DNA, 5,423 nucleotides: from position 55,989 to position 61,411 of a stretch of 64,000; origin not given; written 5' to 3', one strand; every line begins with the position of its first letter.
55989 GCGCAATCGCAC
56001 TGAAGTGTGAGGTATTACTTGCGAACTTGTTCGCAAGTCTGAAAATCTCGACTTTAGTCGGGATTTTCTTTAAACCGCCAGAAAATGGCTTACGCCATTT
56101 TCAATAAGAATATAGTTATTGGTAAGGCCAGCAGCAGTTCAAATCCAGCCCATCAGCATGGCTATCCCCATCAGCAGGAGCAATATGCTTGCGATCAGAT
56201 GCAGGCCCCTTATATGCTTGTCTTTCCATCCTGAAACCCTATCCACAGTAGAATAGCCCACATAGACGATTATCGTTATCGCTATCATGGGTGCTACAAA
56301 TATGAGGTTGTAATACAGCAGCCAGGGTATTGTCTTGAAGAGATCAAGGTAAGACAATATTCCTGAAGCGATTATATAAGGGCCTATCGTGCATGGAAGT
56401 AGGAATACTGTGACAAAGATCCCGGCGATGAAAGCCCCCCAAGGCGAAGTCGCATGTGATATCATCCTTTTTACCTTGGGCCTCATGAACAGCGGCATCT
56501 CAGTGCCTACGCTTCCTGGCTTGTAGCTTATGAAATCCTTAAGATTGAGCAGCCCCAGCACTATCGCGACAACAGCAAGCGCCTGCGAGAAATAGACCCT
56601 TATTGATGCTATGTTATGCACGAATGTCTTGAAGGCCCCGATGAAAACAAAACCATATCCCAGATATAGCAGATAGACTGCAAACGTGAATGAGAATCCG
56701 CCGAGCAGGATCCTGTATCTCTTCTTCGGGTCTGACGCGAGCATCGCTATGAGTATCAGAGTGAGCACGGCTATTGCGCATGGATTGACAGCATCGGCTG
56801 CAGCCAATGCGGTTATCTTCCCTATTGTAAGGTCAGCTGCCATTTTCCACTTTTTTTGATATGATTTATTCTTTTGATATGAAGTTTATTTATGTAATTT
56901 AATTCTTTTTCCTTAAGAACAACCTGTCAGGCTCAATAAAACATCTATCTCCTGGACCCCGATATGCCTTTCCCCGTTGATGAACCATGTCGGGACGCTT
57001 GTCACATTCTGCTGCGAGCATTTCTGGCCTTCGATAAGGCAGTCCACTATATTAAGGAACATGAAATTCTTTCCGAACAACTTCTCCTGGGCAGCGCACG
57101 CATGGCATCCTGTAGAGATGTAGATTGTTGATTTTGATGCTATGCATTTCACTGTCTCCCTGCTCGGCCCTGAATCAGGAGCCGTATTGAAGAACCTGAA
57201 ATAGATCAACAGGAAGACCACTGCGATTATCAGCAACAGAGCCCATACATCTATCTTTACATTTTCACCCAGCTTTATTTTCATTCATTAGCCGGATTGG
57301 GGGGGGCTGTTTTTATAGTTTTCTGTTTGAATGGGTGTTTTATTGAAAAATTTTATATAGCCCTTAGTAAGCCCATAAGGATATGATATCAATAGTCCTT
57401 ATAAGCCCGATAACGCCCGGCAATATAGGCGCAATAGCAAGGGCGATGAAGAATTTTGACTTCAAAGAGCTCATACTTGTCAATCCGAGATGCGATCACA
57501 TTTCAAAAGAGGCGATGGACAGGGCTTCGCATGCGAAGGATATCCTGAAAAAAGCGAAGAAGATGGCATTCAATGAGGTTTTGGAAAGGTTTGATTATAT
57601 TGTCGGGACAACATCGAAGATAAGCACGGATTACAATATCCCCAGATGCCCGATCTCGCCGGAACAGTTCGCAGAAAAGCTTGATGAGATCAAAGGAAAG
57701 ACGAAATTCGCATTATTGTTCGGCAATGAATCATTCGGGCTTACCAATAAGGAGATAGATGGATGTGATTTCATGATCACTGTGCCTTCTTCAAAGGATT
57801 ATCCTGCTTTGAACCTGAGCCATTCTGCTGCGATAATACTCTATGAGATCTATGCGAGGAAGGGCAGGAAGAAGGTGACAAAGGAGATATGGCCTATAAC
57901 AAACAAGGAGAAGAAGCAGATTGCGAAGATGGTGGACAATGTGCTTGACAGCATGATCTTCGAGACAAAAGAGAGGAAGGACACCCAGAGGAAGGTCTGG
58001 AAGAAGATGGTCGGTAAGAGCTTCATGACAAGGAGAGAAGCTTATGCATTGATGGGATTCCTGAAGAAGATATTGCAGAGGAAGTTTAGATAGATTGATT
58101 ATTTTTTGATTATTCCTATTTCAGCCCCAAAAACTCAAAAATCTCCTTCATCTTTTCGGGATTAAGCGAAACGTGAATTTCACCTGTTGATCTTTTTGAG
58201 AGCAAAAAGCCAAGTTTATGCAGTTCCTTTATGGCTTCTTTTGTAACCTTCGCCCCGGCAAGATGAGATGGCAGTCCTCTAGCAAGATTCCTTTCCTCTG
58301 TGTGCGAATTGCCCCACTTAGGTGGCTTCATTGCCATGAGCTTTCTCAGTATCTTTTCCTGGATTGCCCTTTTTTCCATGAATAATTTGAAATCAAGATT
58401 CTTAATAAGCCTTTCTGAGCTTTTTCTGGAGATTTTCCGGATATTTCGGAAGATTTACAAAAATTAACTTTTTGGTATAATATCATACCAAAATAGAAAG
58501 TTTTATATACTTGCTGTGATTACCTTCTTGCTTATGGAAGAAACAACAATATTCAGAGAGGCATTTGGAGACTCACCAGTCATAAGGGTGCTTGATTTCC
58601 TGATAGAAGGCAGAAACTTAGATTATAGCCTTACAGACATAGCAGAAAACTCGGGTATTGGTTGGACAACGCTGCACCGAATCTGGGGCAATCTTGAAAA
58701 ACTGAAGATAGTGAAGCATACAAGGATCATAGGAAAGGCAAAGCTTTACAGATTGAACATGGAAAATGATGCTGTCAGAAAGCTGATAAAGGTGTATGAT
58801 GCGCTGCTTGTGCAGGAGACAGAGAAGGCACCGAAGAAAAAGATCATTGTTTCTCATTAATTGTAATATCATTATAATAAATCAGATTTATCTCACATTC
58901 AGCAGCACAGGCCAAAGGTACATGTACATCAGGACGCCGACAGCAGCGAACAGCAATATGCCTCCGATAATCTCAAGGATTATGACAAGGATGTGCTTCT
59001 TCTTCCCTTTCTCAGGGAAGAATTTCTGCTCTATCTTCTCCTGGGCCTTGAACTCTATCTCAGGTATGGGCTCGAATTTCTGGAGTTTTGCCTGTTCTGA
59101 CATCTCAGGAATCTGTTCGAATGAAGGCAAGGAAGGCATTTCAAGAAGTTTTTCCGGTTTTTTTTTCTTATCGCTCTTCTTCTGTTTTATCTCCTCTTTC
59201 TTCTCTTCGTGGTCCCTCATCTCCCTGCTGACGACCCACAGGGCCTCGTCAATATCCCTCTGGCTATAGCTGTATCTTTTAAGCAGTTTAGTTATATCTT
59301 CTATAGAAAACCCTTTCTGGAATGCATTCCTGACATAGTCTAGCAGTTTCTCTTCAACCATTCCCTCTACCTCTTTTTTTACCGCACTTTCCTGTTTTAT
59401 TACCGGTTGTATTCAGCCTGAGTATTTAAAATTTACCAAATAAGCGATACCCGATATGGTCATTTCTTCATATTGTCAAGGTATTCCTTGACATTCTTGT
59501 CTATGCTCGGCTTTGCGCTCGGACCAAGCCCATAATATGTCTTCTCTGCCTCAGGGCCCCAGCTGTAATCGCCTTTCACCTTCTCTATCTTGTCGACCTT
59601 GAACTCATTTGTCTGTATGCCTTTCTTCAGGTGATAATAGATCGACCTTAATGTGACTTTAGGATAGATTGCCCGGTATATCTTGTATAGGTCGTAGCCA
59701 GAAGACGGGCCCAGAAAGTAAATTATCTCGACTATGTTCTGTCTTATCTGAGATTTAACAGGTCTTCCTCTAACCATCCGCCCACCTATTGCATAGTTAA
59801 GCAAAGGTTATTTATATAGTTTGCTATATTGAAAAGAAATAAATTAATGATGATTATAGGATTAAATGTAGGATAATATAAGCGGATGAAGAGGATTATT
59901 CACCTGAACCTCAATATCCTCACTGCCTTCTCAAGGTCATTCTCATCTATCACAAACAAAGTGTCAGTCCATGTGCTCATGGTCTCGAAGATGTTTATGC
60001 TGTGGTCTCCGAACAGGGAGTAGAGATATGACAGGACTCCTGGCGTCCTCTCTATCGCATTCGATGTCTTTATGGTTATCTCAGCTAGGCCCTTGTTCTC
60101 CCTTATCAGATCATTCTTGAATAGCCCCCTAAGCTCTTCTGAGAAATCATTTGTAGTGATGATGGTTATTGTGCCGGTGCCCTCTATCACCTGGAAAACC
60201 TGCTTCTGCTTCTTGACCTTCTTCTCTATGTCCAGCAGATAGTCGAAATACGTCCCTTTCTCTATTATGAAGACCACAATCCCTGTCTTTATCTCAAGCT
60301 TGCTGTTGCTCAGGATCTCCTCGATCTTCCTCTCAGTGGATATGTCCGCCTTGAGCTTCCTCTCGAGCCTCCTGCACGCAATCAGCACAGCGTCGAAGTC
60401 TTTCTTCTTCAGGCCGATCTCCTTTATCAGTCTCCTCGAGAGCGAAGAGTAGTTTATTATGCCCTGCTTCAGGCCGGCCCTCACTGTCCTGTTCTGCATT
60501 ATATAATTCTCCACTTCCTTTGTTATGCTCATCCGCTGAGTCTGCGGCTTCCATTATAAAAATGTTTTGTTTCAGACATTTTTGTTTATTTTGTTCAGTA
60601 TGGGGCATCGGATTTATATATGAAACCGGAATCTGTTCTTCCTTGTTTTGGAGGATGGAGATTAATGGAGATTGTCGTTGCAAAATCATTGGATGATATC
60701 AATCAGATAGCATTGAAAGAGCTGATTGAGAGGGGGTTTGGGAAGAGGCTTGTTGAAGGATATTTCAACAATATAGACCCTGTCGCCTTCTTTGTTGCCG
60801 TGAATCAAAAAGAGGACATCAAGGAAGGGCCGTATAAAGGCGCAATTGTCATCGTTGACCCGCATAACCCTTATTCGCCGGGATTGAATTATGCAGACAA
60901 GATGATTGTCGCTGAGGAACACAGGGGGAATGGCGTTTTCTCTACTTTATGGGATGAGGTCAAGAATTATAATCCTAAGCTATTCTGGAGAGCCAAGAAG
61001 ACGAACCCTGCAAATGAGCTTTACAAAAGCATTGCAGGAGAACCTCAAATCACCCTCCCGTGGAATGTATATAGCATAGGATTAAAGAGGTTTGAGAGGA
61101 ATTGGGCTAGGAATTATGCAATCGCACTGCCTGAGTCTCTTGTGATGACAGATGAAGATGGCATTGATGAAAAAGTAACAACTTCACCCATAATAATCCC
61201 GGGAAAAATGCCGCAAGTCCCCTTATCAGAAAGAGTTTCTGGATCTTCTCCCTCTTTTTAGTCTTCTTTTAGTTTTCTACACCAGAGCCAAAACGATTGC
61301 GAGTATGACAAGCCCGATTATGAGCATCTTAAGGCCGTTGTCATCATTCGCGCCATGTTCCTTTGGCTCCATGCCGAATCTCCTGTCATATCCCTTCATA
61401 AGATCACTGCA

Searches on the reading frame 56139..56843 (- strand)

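Call 3: search_protein_families(library=pfam, proteins=[window:56139-56843:-], max_evalue=0.01)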
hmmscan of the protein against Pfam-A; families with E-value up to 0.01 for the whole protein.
window:56139-56843:- (234 aa): 1 family
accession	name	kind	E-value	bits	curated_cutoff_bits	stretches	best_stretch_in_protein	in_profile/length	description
PF11139.14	SfLAP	-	1.2e-07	31.9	35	1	10-230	1-208/213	Sap, sulfolipid-1-addressing protein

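Call 4: search_protein_families(library=ncbifam, proteins=[window:56139-56843:-], max_evalue=0.01)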
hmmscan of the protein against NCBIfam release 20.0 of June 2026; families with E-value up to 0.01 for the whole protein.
window:56139-56843:- (234 aa): 0 families

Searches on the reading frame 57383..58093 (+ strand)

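Call 3: search_protein_families(library=pfam, proteins=[window:57383-58093:+], max_evalue=0.01)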
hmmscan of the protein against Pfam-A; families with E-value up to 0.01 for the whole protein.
window:57383-58093:+ (236 aa): 2 families
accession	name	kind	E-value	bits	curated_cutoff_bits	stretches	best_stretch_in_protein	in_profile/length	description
PF00588.24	SpoU_methylase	-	5.8e-28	98.2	29.7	1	2-154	2-142/142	SpoU rRNA Methylase family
PF09936.14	Methyltrn_RNA_4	-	0.00036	20.9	22.6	0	11-153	24-177/182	SAM-dependent RNA methyltransferase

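Call 4: search_protein_families(library=ncbifam, proteins=[window:57383-58093:+], max_evalue=0.01)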
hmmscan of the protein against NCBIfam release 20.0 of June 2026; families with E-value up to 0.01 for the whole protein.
window:57383-58093:+ (236 aa): 11 families
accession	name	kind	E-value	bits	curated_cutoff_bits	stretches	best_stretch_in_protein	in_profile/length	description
TIGR00050.1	rRNA_methyl_1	subfamily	6.3e-58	196.4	167.15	1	1-233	4-231/233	TrmJ/YjtD family RNA methyltransferase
NF041077.1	tRNAmeth_TrmJ_Sulfolob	equivalog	4e-41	141.1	350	1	1-233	1-223/229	tRNA (cytidine-2'-O-)-methyltransferase TrmJ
NF007752.0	PRK10433.1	equivalog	1.3e-30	106.6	212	1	2-206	3-199/228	tRNA/rRNA methyltransferase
NF011694.0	PRK15114.1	equivalog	2.6e-22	79.6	280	1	2-158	5-158/246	tRNA (cytosine(32)/uridine(32)-2'-O)-methyltransferase TrmJ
TIGR00186.1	rRNA_methyl_3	equivalog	3.9e-14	52.7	160.15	1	11-159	102-239/240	23S rRNA (guanosine(2251)-2'-O)-methyltransferase RlmB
TIGR00185.1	tRNA_yibK_trmL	equivalog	1.4e-10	41.2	190.6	1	1-160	1-148/154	tRNA (uridine(34)/cytosine(34)/5-carboxymethylaminomethyluridine(34)-2'-O)-methyltransferase TrmL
NF007683.0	PRK10358.1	equivalog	0.00011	22.1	282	0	111-161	97-149/157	tRNA (uridine(34)/cytosine(34)/5-carboxymethylaminomethyluridine(34)-2'-O)-methyltransferase TrmL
NF008295.0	PRK11081.1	equivalog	0.0003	20.4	227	1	107-161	112-166/230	tRNA (guanosine(18)-2'-O)-methyltransferase TrmH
NF008386.0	PRK11181.1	equivalog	0.0011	18.3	366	1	101-158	183-240/244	23S rRNA (guanosine(2251)-2'-O)-methyltransferase RlmB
NF008117.0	PRK10864.1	equivalog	0.0015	17.9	267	1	11-159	206-341/344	tRNA/rRNA methyltransferase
NF000477.1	NshR_TsnR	equivalog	0.0021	17.5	425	0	106-158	210-262/266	NshR/TsnR family 23S rRNA methyltransferase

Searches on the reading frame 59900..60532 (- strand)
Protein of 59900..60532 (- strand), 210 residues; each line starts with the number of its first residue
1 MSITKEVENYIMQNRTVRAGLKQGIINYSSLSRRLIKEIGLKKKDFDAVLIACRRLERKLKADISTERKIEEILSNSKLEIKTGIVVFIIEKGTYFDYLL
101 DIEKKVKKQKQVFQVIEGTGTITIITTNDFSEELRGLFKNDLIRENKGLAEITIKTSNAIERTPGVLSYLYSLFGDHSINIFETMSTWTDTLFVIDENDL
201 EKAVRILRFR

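Call 65: search_protein_families(library=pfam, proteins=[window:59900-60532:-], max_evalue=0.001)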
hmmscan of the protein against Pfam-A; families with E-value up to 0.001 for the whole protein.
window:59900-60532:- (210 aa): 2 families
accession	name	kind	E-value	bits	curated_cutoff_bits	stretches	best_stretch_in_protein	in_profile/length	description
PF13840.12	ACT_7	-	1.1e-06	28.8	27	1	149-208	6-64/65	ACT domain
PF22468.2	ACT_9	-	0.0007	19.8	27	0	161-207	9-57/61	ACT domain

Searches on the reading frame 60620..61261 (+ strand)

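Call 65: search_protein_families(library=pfam, proteins=[window:60620-61261:+], max_evalue=0.001)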
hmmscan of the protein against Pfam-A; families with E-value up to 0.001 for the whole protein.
window:60620-61261:+ (213 aa): 2 families
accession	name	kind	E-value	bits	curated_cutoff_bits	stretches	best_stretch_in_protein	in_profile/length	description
PF04768.19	NAT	-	7.9e-12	45.7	27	1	17-136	21-133/168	NAT, N-acetyltransferase, of N-acetylglutamate synthase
PF13508.13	Acetyltransf_7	-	0.00015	22.5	27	1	56-137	4-79/84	Acetyltransferase (GNAT) domain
